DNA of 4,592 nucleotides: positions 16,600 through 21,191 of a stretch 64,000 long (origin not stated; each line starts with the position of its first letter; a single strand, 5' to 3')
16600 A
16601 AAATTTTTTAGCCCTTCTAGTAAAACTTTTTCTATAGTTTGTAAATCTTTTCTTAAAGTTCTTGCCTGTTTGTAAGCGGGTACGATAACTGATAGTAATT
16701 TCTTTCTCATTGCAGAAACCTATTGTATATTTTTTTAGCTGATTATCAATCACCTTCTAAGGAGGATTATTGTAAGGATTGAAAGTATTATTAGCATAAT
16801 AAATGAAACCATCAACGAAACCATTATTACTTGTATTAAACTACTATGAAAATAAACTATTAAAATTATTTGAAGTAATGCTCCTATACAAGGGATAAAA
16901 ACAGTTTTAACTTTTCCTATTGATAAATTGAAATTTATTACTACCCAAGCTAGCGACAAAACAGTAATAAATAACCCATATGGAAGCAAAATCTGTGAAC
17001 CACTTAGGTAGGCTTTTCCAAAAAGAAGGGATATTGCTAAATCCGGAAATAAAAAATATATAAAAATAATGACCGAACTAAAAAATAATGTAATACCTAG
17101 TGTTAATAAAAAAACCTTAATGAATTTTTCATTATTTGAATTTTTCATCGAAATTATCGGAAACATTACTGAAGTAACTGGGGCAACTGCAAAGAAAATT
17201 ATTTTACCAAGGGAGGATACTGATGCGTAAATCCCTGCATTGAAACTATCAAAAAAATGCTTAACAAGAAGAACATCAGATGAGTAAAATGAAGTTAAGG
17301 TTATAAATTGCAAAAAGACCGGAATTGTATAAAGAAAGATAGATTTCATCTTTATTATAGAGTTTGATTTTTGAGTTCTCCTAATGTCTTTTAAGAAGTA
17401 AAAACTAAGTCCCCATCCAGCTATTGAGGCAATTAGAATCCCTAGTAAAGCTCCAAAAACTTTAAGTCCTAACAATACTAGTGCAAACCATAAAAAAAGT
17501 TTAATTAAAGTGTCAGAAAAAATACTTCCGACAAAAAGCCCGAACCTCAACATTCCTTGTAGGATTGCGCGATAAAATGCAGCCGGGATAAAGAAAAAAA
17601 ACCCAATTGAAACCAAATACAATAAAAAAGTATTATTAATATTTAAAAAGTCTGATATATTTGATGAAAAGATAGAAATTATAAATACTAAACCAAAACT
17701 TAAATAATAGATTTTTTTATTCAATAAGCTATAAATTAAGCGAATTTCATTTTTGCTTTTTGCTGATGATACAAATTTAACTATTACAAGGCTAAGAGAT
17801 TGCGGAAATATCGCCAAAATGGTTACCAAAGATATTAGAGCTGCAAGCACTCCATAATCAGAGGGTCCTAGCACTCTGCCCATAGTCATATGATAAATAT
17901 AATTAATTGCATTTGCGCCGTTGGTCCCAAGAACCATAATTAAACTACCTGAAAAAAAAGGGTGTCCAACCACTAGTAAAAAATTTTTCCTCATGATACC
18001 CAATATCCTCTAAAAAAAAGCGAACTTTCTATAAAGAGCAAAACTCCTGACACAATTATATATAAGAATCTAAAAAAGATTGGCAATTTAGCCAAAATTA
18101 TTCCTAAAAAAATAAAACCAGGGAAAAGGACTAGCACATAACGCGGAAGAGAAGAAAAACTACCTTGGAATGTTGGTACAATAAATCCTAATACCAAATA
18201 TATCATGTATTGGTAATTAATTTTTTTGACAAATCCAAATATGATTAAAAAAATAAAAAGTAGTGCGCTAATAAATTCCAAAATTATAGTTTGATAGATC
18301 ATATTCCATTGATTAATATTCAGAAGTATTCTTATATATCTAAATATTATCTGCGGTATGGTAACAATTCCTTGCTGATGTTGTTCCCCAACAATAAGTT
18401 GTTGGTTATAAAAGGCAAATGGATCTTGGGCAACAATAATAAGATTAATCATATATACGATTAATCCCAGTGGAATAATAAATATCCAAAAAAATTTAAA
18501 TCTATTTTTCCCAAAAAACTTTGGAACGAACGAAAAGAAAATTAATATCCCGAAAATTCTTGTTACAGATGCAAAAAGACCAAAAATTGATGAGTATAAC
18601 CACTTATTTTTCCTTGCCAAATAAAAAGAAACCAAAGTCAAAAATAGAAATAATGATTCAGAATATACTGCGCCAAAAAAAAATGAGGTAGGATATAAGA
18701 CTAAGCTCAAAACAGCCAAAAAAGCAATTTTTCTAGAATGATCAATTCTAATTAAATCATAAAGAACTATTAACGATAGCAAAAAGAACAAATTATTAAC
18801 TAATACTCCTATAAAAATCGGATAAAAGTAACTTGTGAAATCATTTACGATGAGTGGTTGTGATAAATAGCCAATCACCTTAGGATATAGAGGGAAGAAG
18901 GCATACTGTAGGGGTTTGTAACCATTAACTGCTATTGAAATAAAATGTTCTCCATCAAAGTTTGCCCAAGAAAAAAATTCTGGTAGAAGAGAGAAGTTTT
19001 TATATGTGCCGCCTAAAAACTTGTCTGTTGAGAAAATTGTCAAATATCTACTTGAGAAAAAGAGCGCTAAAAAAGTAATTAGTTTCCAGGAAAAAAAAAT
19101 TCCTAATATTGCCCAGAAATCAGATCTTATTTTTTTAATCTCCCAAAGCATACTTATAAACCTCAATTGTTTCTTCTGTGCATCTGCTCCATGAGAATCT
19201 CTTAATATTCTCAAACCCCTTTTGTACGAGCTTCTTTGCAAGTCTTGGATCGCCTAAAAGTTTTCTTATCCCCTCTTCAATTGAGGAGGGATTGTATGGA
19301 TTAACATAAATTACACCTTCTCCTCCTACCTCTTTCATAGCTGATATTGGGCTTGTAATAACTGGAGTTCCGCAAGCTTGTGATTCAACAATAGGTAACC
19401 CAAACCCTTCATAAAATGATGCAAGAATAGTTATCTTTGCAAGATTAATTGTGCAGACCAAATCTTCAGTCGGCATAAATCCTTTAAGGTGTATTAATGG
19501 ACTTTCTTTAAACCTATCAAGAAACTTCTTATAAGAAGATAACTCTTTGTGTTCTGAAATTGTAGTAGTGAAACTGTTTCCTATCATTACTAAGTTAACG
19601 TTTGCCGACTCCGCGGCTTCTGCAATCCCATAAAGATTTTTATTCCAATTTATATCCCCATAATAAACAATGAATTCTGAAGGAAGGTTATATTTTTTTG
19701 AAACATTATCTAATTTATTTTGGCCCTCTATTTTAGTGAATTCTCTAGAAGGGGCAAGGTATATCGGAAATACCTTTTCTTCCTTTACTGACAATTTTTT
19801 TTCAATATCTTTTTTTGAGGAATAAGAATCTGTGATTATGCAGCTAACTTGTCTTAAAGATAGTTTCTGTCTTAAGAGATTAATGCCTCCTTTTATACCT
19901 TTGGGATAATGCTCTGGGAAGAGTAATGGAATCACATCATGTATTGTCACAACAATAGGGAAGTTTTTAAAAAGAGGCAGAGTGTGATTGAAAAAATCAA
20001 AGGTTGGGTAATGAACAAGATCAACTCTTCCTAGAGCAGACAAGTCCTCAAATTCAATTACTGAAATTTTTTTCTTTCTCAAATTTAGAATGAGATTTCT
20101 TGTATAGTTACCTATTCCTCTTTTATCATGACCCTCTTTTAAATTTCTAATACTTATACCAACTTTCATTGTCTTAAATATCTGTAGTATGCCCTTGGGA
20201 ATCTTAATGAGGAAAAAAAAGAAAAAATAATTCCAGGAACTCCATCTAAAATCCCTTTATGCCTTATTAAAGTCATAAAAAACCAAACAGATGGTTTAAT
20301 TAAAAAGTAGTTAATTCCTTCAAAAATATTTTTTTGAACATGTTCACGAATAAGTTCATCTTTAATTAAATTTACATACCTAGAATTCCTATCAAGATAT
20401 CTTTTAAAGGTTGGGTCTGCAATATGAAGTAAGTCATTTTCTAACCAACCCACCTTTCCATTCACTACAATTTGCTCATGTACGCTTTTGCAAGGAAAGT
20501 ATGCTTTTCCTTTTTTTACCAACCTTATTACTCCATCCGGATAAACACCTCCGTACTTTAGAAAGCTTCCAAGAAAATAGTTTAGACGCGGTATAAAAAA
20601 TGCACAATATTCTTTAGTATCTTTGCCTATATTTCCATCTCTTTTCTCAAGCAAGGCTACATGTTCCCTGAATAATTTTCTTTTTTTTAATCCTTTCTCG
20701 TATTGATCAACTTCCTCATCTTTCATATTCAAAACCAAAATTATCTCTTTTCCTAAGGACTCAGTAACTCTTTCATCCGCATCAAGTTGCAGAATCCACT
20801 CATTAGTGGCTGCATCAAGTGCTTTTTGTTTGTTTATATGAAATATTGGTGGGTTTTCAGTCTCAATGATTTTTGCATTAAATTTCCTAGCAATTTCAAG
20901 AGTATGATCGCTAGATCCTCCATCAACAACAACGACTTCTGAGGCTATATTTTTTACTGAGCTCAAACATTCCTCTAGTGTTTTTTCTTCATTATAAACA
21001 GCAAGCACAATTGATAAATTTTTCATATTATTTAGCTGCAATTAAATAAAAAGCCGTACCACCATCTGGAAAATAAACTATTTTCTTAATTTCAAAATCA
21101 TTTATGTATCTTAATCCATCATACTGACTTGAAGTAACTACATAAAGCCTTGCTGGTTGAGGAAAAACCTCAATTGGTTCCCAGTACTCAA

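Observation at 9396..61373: Extraordinary density of GT-C-type membrane glycosyltransferases with co-encoded polyprenyl-P-sugar synthases: a candidate undescribed surface-glycan or protein O-glycosylation system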

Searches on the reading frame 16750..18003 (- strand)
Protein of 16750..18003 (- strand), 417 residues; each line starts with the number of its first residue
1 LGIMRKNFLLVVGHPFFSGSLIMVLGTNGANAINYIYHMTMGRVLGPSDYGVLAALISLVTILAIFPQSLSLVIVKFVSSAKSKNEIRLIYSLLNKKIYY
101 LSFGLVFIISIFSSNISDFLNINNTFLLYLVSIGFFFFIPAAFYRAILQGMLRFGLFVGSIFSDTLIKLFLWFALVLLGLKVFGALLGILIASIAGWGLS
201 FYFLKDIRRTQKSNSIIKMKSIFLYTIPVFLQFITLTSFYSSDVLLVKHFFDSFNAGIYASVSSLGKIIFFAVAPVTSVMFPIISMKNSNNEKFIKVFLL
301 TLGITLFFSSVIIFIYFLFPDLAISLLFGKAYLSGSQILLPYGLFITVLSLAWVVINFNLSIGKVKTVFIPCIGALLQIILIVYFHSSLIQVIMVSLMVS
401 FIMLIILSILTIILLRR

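Call 5: search_protein_families(library=pfam, max_evalue=0.01, proteins=[window:16750-18003:-])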
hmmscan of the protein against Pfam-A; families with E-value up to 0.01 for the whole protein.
window:16750-18003:- (417 aa): 2 families
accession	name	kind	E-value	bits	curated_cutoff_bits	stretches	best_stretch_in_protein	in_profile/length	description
PF01943.22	Polysacc_synt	-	4.9e-17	62.7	28.2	1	19-286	4-272/274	Polysaccharide biosynthesis protein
PF13440.11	Polysacc_synt_3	-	2.9e-14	53.4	23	1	41-334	2-290/293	Polysaccharide biosynthesis protein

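Call 69: search_protein_families(library=ncbifam, max_evalue=0.00001, proteins=[window:16750-18003:-])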
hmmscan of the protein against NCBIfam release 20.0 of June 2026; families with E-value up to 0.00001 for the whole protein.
window:16750-18003:- (417 aa): 0 families

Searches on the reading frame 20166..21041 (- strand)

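Call 5: search_protein_families(library=pfam, max_evalue=0.01, proteins=[window:20166-21041:-])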
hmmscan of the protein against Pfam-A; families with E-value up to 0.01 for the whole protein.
window:20166-21041:- (291 aa): 2 families
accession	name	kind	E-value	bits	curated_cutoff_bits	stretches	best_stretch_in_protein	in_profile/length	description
PF00535.33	Glycos_transf_2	-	1.9e-19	70.7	23.3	1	10-95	1-94/168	Glycosyl transferase family 2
PF13704.12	Glyco_tranf_2_4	-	1.3e-05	26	27.5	1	17-91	2-83/98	Glycosyl transferase family 2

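Call 12: search_protein_families(library=ncbifam, max_evalue=0.001, proteins=[window:20166-21041:-])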
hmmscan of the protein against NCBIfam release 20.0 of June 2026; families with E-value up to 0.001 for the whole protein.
window:20166-21041:- (291 aa): 15 families
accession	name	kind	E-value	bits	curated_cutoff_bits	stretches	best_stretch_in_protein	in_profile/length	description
TIGR04283.1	glyco_like_mftF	equivalog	2e-15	57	182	1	9-130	1-123/221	TIGR04283 family arsenosugar biosynthesis glycosyltransferase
TIGR04195.1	S_glycosyl_SunS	equivalog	2.5e-11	43.1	350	1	12-98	62-150/421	SunS family peptide S-glycosyltransferase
NF007482.0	PRK10073.1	equivalog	6.7e-11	41.8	423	1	4-108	3-114/334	glycosyltransferase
NF041391.1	DPhHxTase_Halo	equivalog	2.1e-08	33.4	375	1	15-91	3-80/213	dolichyl-phosphate hexose transferase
NF010496.0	PRK13915.1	equivalog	4.4e-08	32.6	262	1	4-63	28-93/307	glucosyl-3-phosphoglycerate synthase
TIGR04182.1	glyco_TIGR04182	equivalog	2.6e-06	27.1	325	1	10-90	3-83/293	S-layer glycoprotein N-glycosyltransferase AglJ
TIGR03937.1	PgaC_IcaA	equivalog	4e-06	26.1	422.3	1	2-90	40-136/407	poly-beta-1,6-N-acetyl-D-glucosamine synthase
NF041875.1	EPS_EpsD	equivalog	1.3e-05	24.8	370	1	9-96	1-96/325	exopolysaccharide biosynthesis glycosyltransferase EpsD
NF058614.1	PPMAGASynPpgS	equivalog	1.3e-05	24.7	370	1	11-60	4-53/226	polyprenyl-phospho-N-acetylgalactosaminyl synthase PpgS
NF053739.1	GlytfEpsEBac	equivalog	3.4e-05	23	450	1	9-100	3-94/265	glycosyltransferase EpsE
NF047683.1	TeichurnBiosyTuaG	equivalog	6.6e-05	22.7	400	1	6-100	5-108/252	teichuronic acid biosynthesis protein TuaG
NF045692.1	OglycostaseCruG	equivalog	0.00015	20.8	600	1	3-104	37-152/386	2'-O-glycosyltransferase CruG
TIGR03111.1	glyc2_xrt_Gpos1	hypoth_equivalog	0.00017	20.6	363.95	1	5-92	47-144/439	TIGR03111 family XrtG-associated glycosyltransferase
NF050050.1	ProtGlycPglI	equivalog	0.00018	21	500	1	7-95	2-99/306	GalNAc(5)-diNAcBac-PP-undecaprenol beta-1,3-glucosyltransferase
NF038302.1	EPS_HpsE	equivalog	0.00025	20.1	300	1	8-90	2-97/307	hormogonium polysaccharide biosynthesis glycosyltransferase HpsE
